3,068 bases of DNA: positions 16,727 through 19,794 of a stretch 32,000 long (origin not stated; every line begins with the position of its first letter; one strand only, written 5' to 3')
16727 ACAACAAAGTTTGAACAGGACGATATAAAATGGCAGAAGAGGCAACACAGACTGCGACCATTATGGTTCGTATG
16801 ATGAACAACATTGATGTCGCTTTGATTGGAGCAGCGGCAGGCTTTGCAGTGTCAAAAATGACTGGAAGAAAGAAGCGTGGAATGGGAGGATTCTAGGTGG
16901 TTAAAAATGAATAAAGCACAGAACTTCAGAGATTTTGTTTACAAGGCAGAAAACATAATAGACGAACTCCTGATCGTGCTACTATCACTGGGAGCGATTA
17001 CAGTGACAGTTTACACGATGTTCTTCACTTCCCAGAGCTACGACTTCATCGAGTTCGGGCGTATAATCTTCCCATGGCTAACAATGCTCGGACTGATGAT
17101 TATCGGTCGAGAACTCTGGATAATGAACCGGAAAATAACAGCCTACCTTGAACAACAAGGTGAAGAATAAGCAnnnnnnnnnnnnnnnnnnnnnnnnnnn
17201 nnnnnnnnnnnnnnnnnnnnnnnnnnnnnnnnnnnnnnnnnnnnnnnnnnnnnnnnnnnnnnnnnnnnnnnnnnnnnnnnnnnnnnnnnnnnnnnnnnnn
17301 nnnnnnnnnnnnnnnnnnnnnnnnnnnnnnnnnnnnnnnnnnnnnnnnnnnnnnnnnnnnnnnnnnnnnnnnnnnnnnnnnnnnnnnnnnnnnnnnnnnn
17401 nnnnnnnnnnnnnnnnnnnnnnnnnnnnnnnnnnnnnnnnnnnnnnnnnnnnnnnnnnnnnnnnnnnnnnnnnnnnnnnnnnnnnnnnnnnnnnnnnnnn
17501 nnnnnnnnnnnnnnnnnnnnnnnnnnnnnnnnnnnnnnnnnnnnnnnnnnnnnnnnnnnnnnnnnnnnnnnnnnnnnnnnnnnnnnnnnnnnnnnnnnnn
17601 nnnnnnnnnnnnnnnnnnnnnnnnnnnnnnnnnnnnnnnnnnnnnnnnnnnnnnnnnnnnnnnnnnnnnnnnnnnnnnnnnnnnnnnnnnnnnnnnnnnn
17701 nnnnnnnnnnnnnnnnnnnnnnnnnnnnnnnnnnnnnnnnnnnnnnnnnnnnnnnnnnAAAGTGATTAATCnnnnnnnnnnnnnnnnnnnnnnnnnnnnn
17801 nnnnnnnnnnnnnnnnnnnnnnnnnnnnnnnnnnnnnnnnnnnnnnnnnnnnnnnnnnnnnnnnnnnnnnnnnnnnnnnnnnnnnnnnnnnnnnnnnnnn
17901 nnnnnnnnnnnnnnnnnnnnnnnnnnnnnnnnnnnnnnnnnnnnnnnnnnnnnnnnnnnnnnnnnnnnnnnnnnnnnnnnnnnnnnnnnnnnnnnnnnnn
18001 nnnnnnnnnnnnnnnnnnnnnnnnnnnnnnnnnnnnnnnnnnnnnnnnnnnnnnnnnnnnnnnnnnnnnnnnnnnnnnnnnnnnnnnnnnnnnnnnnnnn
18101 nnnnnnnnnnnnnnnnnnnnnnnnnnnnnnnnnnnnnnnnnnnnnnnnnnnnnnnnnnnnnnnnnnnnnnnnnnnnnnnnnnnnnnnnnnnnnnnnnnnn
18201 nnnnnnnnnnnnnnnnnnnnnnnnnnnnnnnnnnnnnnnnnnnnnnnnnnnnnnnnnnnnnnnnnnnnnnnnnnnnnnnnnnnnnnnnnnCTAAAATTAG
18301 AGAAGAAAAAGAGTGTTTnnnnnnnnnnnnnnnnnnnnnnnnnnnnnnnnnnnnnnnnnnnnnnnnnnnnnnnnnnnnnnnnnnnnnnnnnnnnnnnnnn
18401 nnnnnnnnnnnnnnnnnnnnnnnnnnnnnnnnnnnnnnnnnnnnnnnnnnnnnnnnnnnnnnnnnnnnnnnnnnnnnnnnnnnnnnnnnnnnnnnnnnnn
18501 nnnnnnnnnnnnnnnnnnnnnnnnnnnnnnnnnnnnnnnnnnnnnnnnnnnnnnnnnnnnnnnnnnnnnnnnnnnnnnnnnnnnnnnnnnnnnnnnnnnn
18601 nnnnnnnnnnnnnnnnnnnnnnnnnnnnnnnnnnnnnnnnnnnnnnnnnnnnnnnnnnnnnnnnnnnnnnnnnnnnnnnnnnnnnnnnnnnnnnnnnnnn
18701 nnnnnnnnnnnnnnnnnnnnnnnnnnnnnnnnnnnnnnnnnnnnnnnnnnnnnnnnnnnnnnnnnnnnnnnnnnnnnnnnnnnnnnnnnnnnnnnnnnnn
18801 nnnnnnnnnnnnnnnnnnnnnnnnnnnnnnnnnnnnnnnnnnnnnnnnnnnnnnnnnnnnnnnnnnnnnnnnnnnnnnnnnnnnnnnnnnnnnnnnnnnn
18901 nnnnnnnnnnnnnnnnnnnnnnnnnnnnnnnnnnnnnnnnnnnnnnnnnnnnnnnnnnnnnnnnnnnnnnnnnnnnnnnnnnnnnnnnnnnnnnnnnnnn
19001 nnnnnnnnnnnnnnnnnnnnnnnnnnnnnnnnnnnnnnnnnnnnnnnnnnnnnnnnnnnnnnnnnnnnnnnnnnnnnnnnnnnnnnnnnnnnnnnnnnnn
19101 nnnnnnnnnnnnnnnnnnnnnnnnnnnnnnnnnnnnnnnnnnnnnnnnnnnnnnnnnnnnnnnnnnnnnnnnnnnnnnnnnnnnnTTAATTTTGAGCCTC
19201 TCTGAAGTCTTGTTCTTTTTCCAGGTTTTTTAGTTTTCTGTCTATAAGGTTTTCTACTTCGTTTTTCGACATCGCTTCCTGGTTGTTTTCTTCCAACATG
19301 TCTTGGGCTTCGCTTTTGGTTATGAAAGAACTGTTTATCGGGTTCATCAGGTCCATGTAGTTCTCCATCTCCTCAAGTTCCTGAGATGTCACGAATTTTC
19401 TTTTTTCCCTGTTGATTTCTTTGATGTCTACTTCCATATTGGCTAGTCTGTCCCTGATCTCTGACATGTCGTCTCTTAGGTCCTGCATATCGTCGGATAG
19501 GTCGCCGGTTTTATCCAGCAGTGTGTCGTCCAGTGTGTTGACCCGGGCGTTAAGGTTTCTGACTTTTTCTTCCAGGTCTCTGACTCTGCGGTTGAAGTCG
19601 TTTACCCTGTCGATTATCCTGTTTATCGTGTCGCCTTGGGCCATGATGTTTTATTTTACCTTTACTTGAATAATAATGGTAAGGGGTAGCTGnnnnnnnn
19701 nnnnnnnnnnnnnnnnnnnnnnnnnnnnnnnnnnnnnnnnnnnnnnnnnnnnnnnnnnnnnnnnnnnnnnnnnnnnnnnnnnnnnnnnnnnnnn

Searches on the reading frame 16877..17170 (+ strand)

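Call 24: search_protein_families(library=pfam, proteins=[window:16877-17170:+], max_evalue=1)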
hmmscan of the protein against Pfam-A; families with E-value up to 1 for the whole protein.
window:16877-17170:+ (97 aa): 1 family
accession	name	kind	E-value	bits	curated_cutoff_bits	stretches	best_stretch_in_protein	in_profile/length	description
PF25297.1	DUF7878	-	0.047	14.1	25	1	7-64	55-112/128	Domain of unknown function (DUF7878)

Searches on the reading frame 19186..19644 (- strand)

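Call 24: search_protein_families(library=pfam, proteins=[window:19186-19644:-], max_evalue=1)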
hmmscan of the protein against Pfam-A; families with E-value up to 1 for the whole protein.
window:19186-19644:- (152 aa): 39 families (the best 25 are shown)
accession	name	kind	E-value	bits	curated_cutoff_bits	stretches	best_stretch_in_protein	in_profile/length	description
PF06009.19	Laminin_II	-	0.00022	21.7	33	1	6-75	39-114/138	Laminin Domain II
PF04513.17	Baculo_PEP_C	-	0.00082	19.9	38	1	7-94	47-135/140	Baculovirus polyhedron envelope protein, PEP, C terminus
PF02403.27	Seryl_tRNA_N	-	0.00089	19.9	28.2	1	10-85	27-101/108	Seryl-tRNA synthetase N-terminal domain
PF19111.5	DUF5798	-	0.0015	19.1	27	1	9-42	19-52/89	Family of unknown function (DUF5798)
PF05531.17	NPV_P10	-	0.0068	17.3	29.8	1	8-68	7-66/75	Nucleopolyhedrovirus P10 protein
PF01496.24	V_ATPase_I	-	0.0086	14.5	30.7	1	19-137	30-146/815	V-type ATPase 116kDa subunit family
PF03938.19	OmpH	-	0.011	16.4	32.4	1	8-102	8-102/141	Outer membrane protein (OmpH-like)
PF04728.18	LPP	-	0.014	16.2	29.1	0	48-80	4-36/53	Lipoprotein leucine-zipper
PF10805.13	DUF2730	-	0.015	15.9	24.9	1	22-78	36-90/102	Protein of unknown function (DUF2730)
PF21728.3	PADR1_N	-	0.016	16.1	25.7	1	103-136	22-52/60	PADR1, N-terminal helical domain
PF02190.22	LON_substr_bdg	-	0.017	15.5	28.7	1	20-128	93-193/200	ATP-dependent protease La (LON) substrate-binding domain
PF16378.10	DUF4988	-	0.026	14.8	30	1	11-42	2-33/183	Domain of unknown function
PF23991.1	DUF7310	-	0.028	15.4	40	2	9-38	27-56/83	Coiled-coil region of unknown function (DUF7310)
PF25443.1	ANG-1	-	0.029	15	28.5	1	12-93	14-96/105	ANG-1-like domain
PF06005.17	ZapB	-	0.032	15.1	31.5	1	7-70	13-65/71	Cell division protein ZapB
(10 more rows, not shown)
